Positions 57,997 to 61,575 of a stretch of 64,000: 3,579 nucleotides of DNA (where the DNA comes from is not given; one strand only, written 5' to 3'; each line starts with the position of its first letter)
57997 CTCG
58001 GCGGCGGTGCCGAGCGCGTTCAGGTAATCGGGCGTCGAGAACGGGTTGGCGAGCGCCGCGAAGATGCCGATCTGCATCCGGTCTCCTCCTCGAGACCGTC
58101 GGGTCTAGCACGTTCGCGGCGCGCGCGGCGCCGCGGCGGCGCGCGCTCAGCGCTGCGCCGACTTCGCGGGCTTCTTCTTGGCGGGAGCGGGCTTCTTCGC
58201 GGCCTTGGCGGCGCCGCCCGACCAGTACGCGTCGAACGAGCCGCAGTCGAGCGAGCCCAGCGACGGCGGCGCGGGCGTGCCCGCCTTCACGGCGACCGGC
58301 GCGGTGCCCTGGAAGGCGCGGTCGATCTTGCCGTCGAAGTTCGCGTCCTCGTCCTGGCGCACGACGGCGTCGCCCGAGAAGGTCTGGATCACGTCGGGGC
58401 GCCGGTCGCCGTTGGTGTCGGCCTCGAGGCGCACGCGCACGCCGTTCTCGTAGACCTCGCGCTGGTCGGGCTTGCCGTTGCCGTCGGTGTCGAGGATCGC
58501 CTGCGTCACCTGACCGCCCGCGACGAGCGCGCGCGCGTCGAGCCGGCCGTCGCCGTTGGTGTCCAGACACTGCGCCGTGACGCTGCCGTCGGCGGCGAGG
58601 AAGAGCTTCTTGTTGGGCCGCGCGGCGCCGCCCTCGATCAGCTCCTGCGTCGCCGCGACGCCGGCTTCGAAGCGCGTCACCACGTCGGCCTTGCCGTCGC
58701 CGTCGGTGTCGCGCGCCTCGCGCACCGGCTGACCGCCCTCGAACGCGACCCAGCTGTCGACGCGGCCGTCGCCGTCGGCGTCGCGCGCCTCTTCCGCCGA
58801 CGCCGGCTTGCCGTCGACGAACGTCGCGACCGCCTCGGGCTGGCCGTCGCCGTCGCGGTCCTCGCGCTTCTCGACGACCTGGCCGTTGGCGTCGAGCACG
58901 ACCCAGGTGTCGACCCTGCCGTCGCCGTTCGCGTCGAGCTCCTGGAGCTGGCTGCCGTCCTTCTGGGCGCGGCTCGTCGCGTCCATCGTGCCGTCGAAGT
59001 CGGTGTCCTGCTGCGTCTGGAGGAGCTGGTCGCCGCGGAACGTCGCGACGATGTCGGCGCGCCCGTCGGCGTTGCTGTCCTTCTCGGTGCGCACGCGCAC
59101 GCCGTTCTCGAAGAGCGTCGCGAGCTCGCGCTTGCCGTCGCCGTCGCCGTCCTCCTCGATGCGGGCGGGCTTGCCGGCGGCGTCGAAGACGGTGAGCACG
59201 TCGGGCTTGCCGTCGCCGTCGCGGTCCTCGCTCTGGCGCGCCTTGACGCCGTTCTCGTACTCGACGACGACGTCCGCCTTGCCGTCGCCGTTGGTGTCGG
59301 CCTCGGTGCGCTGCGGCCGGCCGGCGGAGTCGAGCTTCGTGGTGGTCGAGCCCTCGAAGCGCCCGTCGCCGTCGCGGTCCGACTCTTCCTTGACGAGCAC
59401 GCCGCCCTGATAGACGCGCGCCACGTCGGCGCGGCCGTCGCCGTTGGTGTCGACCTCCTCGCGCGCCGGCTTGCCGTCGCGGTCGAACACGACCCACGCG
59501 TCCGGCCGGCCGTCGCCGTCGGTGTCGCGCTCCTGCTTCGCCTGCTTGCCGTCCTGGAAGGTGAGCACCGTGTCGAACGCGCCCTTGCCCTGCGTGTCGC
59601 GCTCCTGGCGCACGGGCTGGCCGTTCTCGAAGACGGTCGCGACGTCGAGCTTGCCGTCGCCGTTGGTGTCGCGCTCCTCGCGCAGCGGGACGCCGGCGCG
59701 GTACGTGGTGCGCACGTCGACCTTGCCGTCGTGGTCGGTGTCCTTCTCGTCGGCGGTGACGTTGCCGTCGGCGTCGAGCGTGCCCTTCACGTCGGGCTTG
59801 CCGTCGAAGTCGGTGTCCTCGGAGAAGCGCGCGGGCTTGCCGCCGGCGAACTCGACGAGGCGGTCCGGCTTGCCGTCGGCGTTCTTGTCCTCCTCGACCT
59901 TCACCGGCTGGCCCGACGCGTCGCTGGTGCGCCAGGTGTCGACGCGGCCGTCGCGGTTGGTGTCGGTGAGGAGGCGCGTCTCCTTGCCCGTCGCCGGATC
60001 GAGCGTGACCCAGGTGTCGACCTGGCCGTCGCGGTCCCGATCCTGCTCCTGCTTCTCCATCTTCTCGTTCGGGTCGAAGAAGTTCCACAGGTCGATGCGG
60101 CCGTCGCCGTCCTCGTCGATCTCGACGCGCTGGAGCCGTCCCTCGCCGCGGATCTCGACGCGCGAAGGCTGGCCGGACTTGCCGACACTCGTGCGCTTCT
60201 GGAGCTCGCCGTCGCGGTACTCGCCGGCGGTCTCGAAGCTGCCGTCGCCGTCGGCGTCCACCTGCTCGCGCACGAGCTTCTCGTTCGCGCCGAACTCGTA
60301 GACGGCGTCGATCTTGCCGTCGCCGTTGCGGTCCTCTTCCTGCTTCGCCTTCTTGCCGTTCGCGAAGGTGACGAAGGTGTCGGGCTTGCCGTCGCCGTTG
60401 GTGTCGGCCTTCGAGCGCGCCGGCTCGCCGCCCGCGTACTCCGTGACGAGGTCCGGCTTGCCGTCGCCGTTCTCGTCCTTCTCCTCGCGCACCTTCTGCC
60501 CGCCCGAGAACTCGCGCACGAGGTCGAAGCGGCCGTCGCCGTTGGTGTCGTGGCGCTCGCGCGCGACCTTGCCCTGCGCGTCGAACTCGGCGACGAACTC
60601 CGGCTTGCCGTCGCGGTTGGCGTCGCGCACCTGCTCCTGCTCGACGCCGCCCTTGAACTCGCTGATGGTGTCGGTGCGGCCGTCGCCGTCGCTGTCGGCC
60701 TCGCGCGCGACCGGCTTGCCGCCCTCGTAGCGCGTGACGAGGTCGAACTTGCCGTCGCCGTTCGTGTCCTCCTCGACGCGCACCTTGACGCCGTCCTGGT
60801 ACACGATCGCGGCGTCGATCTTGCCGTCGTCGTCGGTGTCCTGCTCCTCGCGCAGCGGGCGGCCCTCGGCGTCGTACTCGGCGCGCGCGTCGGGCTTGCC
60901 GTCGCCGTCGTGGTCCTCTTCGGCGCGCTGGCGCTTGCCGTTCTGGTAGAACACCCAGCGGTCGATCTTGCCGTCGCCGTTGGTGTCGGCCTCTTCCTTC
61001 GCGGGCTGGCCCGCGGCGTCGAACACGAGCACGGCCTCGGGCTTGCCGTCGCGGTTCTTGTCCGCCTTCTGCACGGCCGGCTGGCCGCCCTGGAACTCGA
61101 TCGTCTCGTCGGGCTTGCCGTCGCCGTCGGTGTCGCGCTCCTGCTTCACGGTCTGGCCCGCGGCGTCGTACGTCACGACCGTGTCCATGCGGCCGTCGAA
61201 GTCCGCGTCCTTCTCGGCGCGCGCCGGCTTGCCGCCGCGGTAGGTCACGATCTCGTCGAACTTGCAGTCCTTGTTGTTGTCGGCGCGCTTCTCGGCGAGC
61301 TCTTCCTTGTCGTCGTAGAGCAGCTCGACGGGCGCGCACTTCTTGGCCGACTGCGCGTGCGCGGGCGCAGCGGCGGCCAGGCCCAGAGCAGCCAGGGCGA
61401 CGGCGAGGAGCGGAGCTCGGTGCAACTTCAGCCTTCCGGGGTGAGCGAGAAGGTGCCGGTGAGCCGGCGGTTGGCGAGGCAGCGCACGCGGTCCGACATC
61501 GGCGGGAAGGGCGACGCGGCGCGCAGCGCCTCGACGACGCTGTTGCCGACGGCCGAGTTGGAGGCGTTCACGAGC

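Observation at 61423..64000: Repeat protein occupies the 'TolB position' behind a TonB/TolA-like gene, with divergent exbB-exbD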

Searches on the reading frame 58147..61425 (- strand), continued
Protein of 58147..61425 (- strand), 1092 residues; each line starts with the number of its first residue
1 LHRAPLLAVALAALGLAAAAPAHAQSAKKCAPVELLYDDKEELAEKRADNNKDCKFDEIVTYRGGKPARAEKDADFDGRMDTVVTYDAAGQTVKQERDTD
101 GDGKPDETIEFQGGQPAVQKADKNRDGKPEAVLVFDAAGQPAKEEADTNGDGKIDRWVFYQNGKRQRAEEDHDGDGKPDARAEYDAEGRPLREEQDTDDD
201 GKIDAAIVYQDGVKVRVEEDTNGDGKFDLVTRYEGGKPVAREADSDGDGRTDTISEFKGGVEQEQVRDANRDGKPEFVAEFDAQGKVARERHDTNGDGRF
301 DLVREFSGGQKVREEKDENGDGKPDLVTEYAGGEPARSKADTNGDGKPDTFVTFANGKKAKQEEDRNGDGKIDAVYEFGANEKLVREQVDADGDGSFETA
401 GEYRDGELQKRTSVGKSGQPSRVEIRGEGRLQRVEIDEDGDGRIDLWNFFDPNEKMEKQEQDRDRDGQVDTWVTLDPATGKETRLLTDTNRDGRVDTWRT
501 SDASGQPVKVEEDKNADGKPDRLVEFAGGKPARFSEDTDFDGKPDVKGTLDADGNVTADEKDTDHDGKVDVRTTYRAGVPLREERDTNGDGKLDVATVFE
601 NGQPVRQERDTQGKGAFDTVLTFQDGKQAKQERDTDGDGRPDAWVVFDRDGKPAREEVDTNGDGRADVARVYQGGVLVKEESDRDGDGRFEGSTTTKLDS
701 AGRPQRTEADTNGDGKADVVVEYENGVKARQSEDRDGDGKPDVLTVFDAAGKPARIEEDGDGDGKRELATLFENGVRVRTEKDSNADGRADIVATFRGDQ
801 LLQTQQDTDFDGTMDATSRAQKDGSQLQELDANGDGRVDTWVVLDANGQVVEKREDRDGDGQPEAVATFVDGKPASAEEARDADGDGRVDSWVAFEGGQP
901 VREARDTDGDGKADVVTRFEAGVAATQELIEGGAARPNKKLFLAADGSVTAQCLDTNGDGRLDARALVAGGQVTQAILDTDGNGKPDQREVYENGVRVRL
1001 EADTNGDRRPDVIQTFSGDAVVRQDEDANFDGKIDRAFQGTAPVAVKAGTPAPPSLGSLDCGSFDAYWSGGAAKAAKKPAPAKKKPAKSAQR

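Call 82: find_encoding_contigs(protein=P0131, flank=6000, max_places=1)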
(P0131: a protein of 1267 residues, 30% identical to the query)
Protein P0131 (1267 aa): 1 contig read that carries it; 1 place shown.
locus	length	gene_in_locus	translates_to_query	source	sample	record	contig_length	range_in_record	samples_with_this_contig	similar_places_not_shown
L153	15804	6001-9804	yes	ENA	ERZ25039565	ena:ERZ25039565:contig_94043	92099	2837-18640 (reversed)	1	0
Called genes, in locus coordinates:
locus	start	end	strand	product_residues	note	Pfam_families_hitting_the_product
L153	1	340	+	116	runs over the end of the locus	PF00275:EPSP_synthase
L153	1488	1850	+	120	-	-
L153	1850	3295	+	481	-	-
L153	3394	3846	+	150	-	-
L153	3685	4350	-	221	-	PF02472:ExbD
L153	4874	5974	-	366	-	-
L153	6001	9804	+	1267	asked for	PF13517:FG-GAP_3 (faint)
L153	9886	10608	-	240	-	-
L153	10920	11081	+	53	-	-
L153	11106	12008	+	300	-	-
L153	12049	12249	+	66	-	PF02405:MlaE (weak)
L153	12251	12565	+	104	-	PF13555:AAA_29 (weak), PF00005:ABC_tran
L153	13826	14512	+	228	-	-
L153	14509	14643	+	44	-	-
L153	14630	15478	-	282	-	PF02668:TauD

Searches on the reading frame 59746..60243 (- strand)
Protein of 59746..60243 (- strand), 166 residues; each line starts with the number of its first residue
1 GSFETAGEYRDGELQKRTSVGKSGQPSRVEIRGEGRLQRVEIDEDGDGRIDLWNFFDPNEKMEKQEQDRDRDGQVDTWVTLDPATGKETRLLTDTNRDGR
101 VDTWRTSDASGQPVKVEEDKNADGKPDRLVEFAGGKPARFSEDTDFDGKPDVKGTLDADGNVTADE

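Call 26: find_homologous_proteins(query=A3, max_evalue=1e-10)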
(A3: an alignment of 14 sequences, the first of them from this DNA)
Query A3 (14 sequences) (166 aa, profile of the alignment): 2284 proteins with E <= 1e-10 among 8000 candidates; the best 120 are listed.
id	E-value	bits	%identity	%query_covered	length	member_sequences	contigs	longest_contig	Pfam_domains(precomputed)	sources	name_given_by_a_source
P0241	1.3e-67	245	54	96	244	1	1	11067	-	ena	-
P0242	3.4e-64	234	58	99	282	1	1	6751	-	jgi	jgi:hypothetical protein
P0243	2.1e-62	228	64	86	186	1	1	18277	-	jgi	jgi:hypothetical protein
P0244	4.0e-50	188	66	64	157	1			-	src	-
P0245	1.3e-39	154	39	77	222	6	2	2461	-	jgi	-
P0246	1.5e-37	147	64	55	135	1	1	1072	-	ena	-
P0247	8.2e-36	141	35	79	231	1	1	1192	-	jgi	jgi:antitoxin component YwqK of YwqJK toxin-antitoxin module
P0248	4.9e-35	139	35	71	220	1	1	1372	-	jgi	-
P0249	7.4e-35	138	32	58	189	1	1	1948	-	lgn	-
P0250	7.8e-34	135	38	77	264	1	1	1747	-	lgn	-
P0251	8.2e-32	128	48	66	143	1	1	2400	-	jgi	jgi:hypothetical protein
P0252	4.1e-31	126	40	75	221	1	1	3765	-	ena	-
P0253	7.6e-31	125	42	77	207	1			-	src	-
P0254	3.4e-30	123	36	77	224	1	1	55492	-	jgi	jgi:hypothetical protein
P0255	4.9e-30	123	36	83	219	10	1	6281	-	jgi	jgi:hypothetical protein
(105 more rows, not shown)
